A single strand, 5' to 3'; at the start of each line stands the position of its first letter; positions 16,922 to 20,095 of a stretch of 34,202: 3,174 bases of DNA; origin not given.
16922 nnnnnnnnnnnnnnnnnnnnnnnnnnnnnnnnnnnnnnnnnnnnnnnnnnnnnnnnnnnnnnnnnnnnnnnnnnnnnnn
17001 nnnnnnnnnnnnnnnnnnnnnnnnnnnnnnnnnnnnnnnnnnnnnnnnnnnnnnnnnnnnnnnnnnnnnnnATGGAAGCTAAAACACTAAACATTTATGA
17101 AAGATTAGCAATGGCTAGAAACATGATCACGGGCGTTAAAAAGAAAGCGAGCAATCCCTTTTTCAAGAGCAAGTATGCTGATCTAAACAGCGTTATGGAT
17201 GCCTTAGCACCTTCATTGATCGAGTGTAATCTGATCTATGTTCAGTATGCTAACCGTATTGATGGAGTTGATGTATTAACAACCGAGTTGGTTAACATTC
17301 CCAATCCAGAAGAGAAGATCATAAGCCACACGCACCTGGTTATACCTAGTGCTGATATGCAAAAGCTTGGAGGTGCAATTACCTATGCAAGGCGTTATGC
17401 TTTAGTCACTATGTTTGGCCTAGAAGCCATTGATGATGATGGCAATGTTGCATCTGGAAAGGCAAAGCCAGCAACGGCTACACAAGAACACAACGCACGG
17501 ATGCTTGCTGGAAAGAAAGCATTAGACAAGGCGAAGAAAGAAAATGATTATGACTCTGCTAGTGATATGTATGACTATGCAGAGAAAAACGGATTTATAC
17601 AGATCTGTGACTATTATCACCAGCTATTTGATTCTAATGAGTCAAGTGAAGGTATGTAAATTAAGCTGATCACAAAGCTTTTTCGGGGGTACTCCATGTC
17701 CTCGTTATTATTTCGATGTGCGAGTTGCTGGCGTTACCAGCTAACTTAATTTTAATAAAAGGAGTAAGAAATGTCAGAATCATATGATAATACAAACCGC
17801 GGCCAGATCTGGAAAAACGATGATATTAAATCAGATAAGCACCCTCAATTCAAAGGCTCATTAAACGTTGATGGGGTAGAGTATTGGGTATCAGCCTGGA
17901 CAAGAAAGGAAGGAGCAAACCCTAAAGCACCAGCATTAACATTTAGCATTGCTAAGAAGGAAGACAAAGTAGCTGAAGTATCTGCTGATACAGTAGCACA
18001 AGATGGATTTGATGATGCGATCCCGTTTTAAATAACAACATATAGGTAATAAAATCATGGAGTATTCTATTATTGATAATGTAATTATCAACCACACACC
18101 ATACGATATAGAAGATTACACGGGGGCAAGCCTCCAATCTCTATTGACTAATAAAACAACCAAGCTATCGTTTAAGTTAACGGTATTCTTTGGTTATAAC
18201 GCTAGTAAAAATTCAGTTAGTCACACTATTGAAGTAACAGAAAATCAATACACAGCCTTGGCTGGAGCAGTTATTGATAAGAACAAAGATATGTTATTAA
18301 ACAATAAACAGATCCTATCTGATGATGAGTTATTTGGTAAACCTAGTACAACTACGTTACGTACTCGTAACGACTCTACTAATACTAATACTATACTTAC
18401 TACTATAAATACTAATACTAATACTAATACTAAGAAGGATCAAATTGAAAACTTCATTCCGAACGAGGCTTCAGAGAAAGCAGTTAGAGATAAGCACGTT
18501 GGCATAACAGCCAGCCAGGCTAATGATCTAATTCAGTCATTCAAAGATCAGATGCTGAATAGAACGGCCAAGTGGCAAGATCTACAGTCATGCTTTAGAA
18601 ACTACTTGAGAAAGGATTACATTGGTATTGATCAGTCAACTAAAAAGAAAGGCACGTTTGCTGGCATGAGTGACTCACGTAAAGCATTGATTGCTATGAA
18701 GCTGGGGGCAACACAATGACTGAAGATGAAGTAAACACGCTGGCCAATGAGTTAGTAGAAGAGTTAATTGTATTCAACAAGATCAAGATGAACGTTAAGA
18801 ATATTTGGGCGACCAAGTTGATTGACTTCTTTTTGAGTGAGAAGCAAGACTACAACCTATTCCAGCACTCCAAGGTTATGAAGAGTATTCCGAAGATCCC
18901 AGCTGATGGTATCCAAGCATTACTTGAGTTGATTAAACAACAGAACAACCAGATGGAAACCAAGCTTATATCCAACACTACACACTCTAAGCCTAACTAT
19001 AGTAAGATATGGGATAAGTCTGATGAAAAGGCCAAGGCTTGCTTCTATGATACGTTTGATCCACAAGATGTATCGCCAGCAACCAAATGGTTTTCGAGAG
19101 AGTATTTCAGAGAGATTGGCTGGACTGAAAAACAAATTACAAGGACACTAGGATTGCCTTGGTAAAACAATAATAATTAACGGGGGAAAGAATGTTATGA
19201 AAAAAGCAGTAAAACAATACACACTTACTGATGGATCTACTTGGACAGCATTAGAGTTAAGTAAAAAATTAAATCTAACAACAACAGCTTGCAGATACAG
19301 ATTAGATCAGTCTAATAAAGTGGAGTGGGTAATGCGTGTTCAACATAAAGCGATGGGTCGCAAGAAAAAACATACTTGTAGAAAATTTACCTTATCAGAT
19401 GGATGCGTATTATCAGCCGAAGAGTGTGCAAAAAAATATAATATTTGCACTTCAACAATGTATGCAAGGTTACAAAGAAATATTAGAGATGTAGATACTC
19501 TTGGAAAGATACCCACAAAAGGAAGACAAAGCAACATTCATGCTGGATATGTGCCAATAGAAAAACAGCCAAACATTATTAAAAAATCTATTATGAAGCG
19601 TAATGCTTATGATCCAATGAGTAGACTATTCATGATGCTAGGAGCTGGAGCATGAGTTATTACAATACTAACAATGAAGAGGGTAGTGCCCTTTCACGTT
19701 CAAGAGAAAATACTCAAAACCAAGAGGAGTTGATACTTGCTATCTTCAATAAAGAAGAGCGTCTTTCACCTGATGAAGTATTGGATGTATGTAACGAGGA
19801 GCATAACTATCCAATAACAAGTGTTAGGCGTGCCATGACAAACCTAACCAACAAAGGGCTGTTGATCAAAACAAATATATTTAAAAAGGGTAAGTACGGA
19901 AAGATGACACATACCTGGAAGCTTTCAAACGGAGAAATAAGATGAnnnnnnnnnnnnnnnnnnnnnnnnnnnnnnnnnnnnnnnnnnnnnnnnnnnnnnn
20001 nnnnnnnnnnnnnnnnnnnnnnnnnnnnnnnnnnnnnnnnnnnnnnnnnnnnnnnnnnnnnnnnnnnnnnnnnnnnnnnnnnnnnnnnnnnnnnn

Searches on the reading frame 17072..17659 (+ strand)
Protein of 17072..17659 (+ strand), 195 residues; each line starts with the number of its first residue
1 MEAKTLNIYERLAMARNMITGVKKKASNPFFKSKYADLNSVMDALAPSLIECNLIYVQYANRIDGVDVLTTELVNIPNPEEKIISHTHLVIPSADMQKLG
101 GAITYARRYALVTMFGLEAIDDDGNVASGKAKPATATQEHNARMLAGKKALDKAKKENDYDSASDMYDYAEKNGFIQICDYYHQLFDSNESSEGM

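Call 7: search_protein_families(library=phrogs, proteins=[window:17072-17659:+], max_evalue=0.01)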
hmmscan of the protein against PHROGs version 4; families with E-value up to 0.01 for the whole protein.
window:17072-17659:+ (195 aa): 5 families
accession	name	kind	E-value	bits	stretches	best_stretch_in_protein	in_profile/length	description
phrog_155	-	DNA, RNA and nucleotide metabolism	1.8e-30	107.6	1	3-157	63-238/308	Erf-like ssDNA annealing protein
phrog_2324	-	DNA, RNA and nucleotide metabolism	6.1e-30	105.2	1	5-161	8-171/193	Erf-like ssDNA annealing protein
phrog_34817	-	unknown function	1.1e-09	39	1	20-125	32-134/291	-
phrog_10003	-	other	5.3e-09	36.9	1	19-138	56-182/297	recombinase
phrog_37640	-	unknown function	0.0019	19.3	1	92-125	27-60/169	-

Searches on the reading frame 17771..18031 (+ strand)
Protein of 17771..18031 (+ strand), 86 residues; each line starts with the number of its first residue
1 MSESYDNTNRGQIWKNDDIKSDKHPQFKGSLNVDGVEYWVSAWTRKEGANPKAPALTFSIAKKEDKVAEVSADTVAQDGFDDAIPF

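Call 7: search_protein_families(library=phrogs, proteins=[window:17771-18031:+], max_evalue=0.01)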
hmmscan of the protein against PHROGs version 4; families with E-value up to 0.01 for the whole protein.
window:17771-18031:+ (86 aa): 2 families
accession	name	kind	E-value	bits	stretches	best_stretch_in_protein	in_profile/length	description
phrog_7364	-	DNA, RNA and nucleotide metabolism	1.7e-13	52.5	1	4-69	3-68/158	single strand DNA binding protein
phrog_18154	-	DNA, RNA and nucleotide metabolism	2e-12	48.8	1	5-50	2-46/105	single strand DNA binding protein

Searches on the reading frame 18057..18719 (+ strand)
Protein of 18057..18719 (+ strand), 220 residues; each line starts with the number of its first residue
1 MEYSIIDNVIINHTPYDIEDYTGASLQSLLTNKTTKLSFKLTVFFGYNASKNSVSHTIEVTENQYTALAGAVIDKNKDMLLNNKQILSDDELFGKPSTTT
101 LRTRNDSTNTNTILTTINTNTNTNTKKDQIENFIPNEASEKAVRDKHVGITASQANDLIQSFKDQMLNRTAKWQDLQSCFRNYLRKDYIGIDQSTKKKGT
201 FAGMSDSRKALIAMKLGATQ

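Call 7: search_protein_families(library=phrogs, proteins=[window:18057-18719:+], max_evalue=0.01)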
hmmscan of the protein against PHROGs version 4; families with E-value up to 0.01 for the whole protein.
window:18057-18719:+ (220 aa): 0 families

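Call 11: search_protein_families(library=pfam, proteins=[window:18057-18719:+], max_evalue=0.1)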
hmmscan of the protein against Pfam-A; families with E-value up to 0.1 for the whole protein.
window:18057-18719:+ (220 aa): 2 families
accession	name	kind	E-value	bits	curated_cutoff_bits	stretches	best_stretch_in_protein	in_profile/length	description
PF10864.13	DUF2663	-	0.056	14.2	25.2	0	24-88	45-108/127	Protein of unknown function (DUF2663)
PF01123.25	Stap_Strp_toxin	-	0.096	13.6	23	1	101-159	11-71/87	Staphylococcal/Streptococcal toxin, OB-fold domain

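Call 33: search_protein_families(library=ncbifam, proteins=[window:18057-18719:+], max_evalue=0.05)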
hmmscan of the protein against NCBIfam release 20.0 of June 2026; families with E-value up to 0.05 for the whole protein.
window:18057-18719:+ (220 aa): 0 families

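Call 34: find_homologous_proteins(query=window:18057-18719:+, max_evalue=0.001)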
Query window:18057-18719:+ (220 aa): 18 proteins with E <= 0.001 among 289 candidates.
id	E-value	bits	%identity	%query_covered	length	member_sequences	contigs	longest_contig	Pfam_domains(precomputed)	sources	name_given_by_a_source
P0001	1.7e-136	470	100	100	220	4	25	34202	-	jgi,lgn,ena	jgi:hypothetical protein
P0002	3.2e-114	397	86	93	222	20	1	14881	-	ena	-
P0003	1.5e-108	379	82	98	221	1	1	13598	-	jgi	-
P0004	2.4e-108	378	81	98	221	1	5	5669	-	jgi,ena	-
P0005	1.4e-103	363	79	98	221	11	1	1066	-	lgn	-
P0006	1.8e-102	359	77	98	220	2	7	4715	-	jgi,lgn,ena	-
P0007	3.4e-102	358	79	98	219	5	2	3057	-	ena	-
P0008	1.2e-99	350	73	98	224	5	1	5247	-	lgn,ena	-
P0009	5.5e-95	335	71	98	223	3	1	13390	-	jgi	jgi:hypothetical protein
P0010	2.5e-94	332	75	98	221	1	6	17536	-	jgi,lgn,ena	-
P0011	1.0e-36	144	41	84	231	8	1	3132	-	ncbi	ncbi:MAG: hypothetical protein ABGY11_05740 [Candidatus Thioglobus sp.]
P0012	2.4e-36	143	60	49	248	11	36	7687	-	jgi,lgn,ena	jgi:hypothetical protein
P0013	1.7e-35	140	43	88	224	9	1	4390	-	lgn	-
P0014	2.1e-35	140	39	84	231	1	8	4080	-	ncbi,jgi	ncbi:MAG: hypothetical protein ABGY11_04005 [Candidatus Thioglobus sp.]|jgi:hypothetical protein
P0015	3.6e-35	139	38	84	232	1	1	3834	-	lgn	-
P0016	9.7e-35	138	41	89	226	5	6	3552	-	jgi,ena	-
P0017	4.4e-31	126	59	53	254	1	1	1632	-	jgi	jgi:hypothetical protein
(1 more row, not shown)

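Call 39: find_encoding_contigs(protein=P0010, flank=6000, max_places=3)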
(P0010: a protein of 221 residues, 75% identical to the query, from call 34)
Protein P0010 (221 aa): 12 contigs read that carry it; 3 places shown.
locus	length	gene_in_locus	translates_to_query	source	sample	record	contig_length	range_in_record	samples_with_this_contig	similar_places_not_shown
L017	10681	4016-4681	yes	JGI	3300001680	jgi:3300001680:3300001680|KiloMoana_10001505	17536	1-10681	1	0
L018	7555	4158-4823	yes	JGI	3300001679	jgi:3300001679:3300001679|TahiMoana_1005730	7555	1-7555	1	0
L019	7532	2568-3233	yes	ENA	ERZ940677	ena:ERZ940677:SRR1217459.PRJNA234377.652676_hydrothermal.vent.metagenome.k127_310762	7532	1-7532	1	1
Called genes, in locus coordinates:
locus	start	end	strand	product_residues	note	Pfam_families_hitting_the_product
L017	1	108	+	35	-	?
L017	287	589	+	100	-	-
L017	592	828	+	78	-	-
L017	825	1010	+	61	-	-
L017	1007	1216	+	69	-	-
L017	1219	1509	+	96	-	-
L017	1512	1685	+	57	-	-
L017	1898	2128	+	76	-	-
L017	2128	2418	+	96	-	-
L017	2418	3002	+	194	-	PF04404:ERF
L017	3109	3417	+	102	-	-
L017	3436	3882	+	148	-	-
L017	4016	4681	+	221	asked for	-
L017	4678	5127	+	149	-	-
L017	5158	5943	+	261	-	-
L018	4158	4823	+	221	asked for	-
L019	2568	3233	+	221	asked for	-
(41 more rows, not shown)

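Call 40: find_encoding_contigs(protein=P0002, flank=6000, max_places=2)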
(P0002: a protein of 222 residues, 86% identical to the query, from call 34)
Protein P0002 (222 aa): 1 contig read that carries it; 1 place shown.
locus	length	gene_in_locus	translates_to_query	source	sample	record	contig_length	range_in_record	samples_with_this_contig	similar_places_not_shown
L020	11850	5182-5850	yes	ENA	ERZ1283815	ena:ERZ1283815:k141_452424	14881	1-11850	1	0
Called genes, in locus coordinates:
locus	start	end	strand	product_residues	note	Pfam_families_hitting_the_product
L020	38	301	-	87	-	-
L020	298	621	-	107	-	PF23790:Kyano_Gp96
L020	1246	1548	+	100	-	-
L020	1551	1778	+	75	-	-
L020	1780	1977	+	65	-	-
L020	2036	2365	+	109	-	-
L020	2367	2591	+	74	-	-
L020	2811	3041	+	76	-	-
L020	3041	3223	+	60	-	-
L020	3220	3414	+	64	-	-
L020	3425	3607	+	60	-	-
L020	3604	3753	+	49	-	-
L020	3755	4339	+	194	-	PF04404:ERF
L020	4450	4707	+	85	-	-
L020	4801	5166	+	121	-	-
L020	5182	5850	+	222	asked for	-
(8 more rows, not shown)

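Call 41: find_encoding_contigs(protein=P0009, flank=6000, max_places=2)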
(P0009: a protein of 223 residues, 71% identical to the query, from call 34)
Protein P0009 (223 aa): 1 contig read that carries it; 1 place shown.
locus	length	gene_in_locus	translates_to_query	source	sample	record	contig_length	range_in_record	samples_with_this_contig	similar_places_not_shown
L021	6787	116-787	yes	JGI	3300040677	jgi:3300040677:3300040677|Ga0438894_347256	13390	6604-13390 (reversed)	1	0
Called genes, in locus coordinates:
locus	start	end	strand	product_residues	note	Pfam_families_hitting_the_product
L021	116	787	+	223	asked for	-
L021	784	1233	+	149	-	-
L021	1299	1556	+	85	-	-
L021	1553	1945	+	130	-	PF05866:RusA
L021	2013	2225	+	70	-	-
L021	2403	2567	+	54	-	-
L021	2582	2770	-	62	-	-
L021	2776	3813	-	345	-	-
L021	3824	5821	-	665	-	-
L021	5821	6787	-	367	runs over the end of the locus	-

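Call 46: predict_structure(alignment_id=A2)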
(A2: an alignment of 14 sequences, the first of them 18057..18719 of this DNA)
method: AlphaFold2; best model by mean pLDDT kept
length: 220 residues; sequences in the alignment: 14
mean_pLDDT: 69.1   pTM: 0.38
mean pLDDT of the five models: 69.1, 65.3, 63.6, 62.1, 56.0
residues with pLDDT >= 90: 7; 70-90: 122; 50-70: 40; < 50: 51
segments of 3 or more residues with pLDDT < 50: 85-123, 193-200
pLDDT, mean of each block of 10 residues (from residue 1): 79 86 87 73 81 84 86 82 49 41 40 34 62 84 81 80 74 75 80 46 59 59
secondary structure, 60 per line:
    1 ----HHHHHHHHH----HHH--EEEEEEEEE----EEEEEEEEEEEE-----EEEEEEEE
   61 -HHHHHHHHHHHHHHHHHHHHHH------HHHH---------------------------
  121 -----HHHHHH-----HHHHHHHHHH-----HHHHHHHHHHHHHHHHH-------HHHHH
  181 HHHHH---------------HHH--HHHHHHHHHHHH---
elements in order: H5-13 E23-31 E36-47 E53-60 H62-83 H90-93 H126-131 H137-146 H152-168 H176-185 H206-217

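Call 49: fold_search(model_id=the predicted structure, library=pdb)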
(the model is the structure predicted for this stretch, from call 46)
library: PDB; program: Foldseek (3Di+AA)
matches with E <= 10: 713; with E <= 0.001: 0
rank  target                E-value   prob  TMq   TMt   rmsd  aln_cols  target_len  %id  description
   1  8f2r_C                1.6e-01  0.69  0.18  0.20   7.0        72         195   18  Human CCC complex (released 2023-05-24)
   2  4zy8_C                1.6e-01  0.44  0.18  0.25  11.1        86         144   12  K. lactis Lst4 longin domain (released 2016-04-13)
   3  9a5d_A                1.6e-01  0.38  0.15  0.06  16.4        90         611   14  Integrative model of WALK-YYCH by crosslinking MS and deep learning (released 2024-09-18)
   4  6sw9_F                2.7e-01  0.14  0.13  0.12   9.8        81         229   16  IC2A model of cryo-EM structure of a full archaeal ribosomal translation initiation complex devoid of aIF1 in P. abyss (released 2020-02-19)
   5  4r5j_A                2.7e-01  0.08  0.12  0.13  17.0       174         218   10  Crystal structure of the DnaK C-terminus (Dnak-SBD-A) (released 2014-09-10)
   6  6gzq_V2               2.8e-01  0.21  0.17  0.27  12.2       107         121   12  T. thermophilus hibernating 70S ribosome (released 2018-10-24)
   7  9n82_c                3.0e-01  0.05  0.12  0.11  28.2       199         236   11  The ligation (AMP-Lys) complex in the NHEJ pathway (released 2025-04-23)
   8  9n81_c                3.4e-01  0.10  0.13  0.12  18.5       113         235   11  A gap-filling complex with Pol mu engaged in the NHEJ Pathway (released 2025-04-23)
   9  4r5k_A                3.6e-01  0.07  0.12  0.12  16.9       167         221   10  Crystal structure of the DnaK C-terminus (Dnak-SBD-B) (released 2014-09-10)
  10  8f2r_D                3.8e-01  0.47  0.17  0.18   5.8        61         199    8  Human CCC complex (released 2023-05-24)
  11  4r5l_D                3.8e-01  0.08  0.12  0.12  14.4       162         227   12  Crystal structure of the DnaK C-terminus (Dnak-SBD-C) (released 2014-09-10)
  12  4zy8_D                4.3e-01  0.30  0.18  0.25  10.6        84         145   12  K. lactis Lst4 longin domain (released 2016-04-13)
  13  9znf_BF               4.3e-01  0.13  0.12  0.13   9.7        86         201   14  Cryo-EM structure of the Methanosarcina acetivorans 70S ribosome in complex with SriA and SriB (released 2026-01-28)
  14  9cq3_C                4.3e-01  0.05  0.12  0.11  28.9       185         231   12  The gap-filling complex with Pol mu engaged in the NHEJ pathway (released 2025-04-23)
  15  6i3r_MODEL_1_A        4.6e-01  0.20  0.14  0.13  10.5        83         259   11  Structure, dynamics and roX2-lncRNA binding of tandem double-stranded RNA binding domains dsRBD1/2 of Drosophi (released 2019-02-20)
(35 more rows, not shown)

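Call 50: fold_search(model_id=the predicted structure, library=viral)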
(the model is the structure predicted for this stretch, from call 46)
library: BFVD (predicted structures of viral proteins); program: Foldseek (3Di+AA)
matches with E <= 10: 1376; with E <= 0.001: 0
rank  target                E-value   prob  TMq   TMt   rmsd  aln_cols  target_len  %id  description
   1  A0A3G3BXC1            1.0e-02  0.47  0.18  0.13  19.6       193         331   11  (no name in the UniProt tables at hand)
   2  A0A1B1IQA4            1.5e-02  0.20  0.14  0.08  24.6       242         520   14  (no name in the UniProt tables at hand)
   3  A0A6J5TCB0            3.4e-02  0.15  0.14  0.15  16.4       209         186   10  Uncharacterized protein [uncultured Caudovirales phage]
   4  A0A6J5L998            3.6e-02  0.14  0.13  0.13  19.1       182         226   12  Essential recombination function protein [uncultured Caudovirales phage]
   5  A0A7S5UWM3            4.3e-02  0.72  0.18  0.23  15.4        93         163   11  (no name in the UniProt tables at hand)
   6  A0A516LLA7            4.3e-02  0.25  0.16  0.16  17.8       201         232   12  (no name in the UniProt tables at hand)
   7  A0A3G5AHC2            5.5e-02  0.99  0.27  0.50   5.4        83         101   14  Uncharacterized protein [Sylvanvirus sp.]
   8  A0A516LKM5            6.2e-02  0.13  0.14  0.14  17.0       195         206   10  (no name in the UniProt tables at hand)
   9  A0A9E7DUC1            7.0e-02  0.96  0.21  0.45   5.2        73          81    8  Uncharacterized protein [Enterococcus phage vB_OCPT_Bob]
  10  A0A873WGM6            7.4e-02  0.13  0.14  0.11  17.8       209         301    9  Phage tail assembly chaperone-like domain-containing protein [Synechococcus phage S-H9-1]
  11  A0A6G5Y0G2            7.9e-02  0.06  0.10  0.09  24.1       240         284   15  (no name in the UniProt tables at hand)
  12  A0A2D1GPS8            8.4e-02  0.11  0.12  0.12  21.7       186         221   11  ERF family ssDNA binding protein [Mycobacterium phage Kumao]
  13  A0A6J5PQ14            8.9e-02  0.84  0.17  0.10   7.1        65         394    6  Integrase [uncultured Caudovirales phage]
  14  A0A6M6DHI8            9.5e-02  0.10  0.12  0.11  24.0       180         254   16  (no name in the UniProt tables at hand)
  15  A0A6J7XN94            9.5e-02  0.09  0.11  0.11  24.8       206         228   11  Essential recombination function protein [uncultured Caudovirales phage]
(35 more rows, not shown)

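Call 54: search_solved_structures(query=A2, max_evalue=5)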
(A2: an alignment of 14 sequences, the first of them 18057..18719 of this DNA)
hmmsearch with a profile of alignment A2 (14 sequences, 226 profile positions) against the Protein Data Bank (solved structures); distinct sequences matched with E-value up to 5: 4.
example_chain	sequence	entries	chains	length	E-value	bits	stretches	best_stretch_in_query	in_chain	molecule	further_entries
8yax_A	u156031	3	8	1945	0.14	14.9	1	91-182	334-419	Papain-like protease nsp3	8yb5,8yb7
9qgl_3A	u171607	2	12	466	0.4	13.4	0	158-212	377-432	Phage tail sheath family protein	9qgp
7omm_B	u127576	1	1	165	0.74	12.5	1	61-104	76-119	LPS-assembly lipoprotein LptE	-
3bf2_A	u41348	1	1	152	1.1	12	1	61-103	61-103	Putative lipoprotein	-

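Call 77: search_protein_families(library=phrogs, proteins=[P0012, P0013, P0016, P0017, P0011, window:18057-18719:+], max_evalue=1)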
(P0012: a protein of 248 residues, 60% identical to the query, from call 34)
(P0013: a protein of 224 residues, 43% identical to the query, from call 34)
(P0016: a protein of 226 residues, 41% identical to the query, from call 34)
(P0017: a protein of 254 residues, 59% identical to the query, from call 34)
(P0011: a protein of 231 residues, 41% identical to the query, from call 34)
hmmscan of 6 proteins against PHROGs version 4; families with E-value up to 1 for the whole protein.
P0012 (248 aa): 3 families
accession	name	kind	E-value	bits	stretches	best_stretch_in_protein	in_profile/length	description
phrog_28717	-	unknown function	0.014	16.3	0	208-240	7-39/71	-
phrog_678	-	DNA, RNA and nucleotide metabolism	0.078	13.5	1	77-191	171-279/346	replication initiation O-like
phrog_5367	-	unknown function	0.13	12.7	1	162-209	80-127/205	-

P0013 (224 aa): 2 families
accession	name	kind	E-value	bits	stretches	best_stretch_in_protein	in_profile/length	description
phrog_678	-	DNA, RNA and nucleotide metabolism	1.5e-05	25.8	1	66-168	161-260/346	replication initiation O-like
phrog_6451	-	DNA, RNA and nucleotide metabolism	0.0039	18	1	99-168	149-214/272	primosomal protein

P0016 (226 aa): 3 families
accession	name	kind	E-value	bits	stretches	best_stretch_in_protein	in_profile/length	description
phrog_678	-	DNA, RNA and nucleotide metabolism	0.00047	20.8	1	117-182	213-274/346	replication initiation O-like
phrog_28073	-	unknown function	0.13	12.8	1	24-81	47-104/151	-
phrog_34441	-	unknown function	0.3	12.3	0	103-138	22-57/66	-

P0017 (254 aa): 3 families
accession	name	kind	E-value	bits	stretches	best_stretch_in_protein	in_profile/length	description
phrog_1032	-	DNA, RNA and nucleotide metabolism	0.0028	18.7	1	108-197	145-237/281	replication initiation protein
phrog_15768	-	unknown function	0.01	16.8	1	112-212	120-203/228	-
phrog_12586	-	unknown function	0.19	12.2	0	97-139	57-99/163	-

P0011 (231 aa): 0 families

window:18057-18719:+ (220 aa): 0 families

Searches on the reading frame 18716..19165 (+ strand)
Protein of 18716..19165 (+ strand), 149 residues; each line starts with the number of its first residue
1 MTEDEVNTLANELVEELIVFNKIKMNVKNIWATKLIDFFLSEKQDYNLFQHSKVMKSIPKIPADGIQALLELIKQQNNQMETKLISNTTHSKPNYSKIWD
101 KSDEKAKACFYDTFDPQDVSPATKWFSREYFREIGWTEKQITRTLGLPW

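Call 7: search_protein_families(library=phrogs, proteins=[window:18716-19165:+], max_evalue=0.01)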
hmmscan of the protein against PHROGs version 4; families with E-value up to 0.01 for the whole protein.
window:18716-19165:+ (149 aa): 0 families

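Call 11: search_protein_families(library=pfam, proteins=[window:18716-19165:+], max_evalue=0.1)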
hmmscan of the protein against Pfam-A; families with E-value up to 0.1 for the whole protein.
window:18716-19165:+ (149 aa): 2 families
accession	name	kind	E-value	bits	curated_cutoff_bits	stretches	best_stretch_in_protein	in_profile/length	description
PF25317.1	SAM_SMF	-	0.013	16.2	27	0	126-143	34-51/65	SMF/DprA SAM domain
PF17372.7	DUF5394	-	0.021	14.6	25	1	11-78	89-156/243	Family of unknown function (DUF5394)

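Call 33: search_protein_families(library=ncbifam, proteins=[window:18716-19165:+], max_evalue=0.05)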
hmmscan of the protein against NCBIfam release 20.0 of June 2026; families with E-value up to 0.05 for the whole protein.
window:18716-19165:+ (149 aa): 0 families

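Call 55: search_solved_structures(query=window:18716-19165:+, max_evalue=5)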
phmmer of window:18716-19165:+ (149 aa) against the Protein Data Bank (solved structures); distinct sequences matched with E-value up to 5: 2.
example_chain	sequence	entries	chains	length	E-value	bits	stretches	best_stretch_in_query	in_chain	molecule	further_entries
4l3u_A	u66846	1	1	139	0.15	15.1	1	16-90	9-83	Uncharacterized protein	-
9eho_VV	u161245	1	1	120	1.2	12.2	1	52-120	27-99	Small ribosomal subunit protein uS10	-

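Call 77: search_protein_families(library=phrogs, proteins=[window:18716-19165:+], max_evalue=1)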
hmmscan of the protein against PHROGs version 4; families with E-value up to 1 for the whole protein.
window:18716-19165:+ (149 aa): 3 families
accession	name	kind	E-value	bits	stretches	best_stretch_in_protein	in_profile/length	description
phrog_10214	-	unknown function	0.073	14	1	92-118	47-73/119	-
phrog_2932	-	head and packaging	0.098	13.4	1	64-107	168-211/224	head scaffolding protein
phrog_15068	-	unknown function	0.14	13.2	0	16-56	4-44/91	-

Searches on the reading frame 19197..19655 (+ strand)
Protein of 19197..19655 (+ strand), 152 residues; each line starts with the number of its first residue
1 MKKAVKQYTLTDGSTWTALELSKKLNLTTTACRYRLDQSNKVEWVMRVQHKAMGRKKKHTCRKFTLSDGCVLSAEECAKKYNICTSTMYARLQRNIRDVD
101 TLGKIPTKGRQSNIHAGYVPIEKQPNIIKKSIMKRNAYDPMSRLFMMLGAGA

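Call 7: search_protein_families(library=phrogs, proteins=[window:19197-19655:+], max_evalue=0.01)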
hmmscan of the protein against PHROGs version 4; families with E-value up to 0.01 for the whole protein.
window:19197-19655:+ (152 aa): 2 families
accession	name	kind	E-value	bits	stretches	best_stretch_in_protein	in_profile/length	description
phrog_16568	-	moron, auxiliary metabolic gene and host takeover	1.5e-09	39.1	1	4-51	8-55/129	Ren-like exclusion protein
phrog_3377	-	DNA, RNA and nucleotide metabolism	0.0062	17.4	0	11-108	102-191/196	HNH endonuclease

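Call 11: search_protein_families(library=pfam, proteins=[window:19197-19655:+], max_evalue=0.1)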
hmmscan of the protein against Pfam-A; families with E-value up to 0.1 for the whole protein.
window:19197-19655:+ (152 aa): 4 families
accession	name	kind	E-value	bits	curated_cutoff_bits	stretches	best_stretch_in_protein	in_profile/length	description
PF13404.12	HTH_AsnC-type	-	0.012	15.9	27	1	18-37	20-39/42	AsnC-type helix-turn-helix domain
PF13412.12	HTH_24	-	0.028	14.4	21.9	1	18-37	20-39/48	Winged helix-turn-helix DNA-binding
PF04967.18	HTH_10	-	0.067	13.5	23.1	0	73-97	25-49/53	HTH DNA binding domain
PF13556.12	HTH_30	-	0.083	13.1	27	0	72-94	13-35/59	PucR C-terminal helix-turn-helix domain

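Call 33: search_protein_families(library=ncbifam, proteins=[window:19197-19655:+], max_evalue=0.05)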
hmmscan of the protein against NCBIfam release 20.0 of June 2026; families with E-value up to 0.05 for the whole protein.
window:19197-19655:+ (152 aa): 1 family
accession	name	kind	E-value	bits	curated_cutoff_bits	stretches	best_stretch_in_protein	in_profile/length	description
NF008893.0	PRK11924.2-3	equivalog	0.02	14.4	331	1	26-119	58-146/181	RNA polymerase sigma factor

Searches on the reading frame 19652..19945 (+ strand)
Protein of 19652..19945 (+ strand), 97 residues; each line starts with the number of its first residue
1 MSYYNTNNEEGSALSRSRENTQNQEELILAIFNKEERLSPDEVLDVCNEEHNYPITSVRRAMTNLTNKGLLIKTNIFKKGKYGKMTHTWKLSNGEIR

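Call 8: search_protein_families(library=phrogs, proteins=[window:19652-19945:+], max_evalue=0.01)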
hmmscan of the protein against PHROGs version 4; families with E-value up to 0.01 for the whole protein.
window:19652-19945:+ (97 aa): 3 families
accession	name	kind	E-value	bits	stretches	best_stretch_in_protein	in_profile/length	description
phrog_9069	-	unknown function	4.5e-26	91.9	1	2-91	8-98/99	-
phrog_1123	-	unknown function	4.2e-05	24.4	1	20-91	29-96/112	-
phrog_1077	-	transcription regulation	0.0096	17.3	0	30-82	16-68/126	transcriptional regulator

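Call 33: search_protein_families(library=ncbifam, proteins=[window:19652-19945:+], max_evalue=0.05)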
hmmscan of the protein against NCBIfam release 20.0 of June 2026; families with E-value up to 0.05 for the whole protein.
window:19652-19945:+ (97 aa): 1 family
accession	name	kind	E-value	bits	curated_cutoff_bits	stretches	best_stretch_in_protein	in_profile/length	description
NF051891.1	TransRegFurHelico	equivalog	0.001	19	200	1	19-82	24-88/148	ferric iron uptake transcriptional regulator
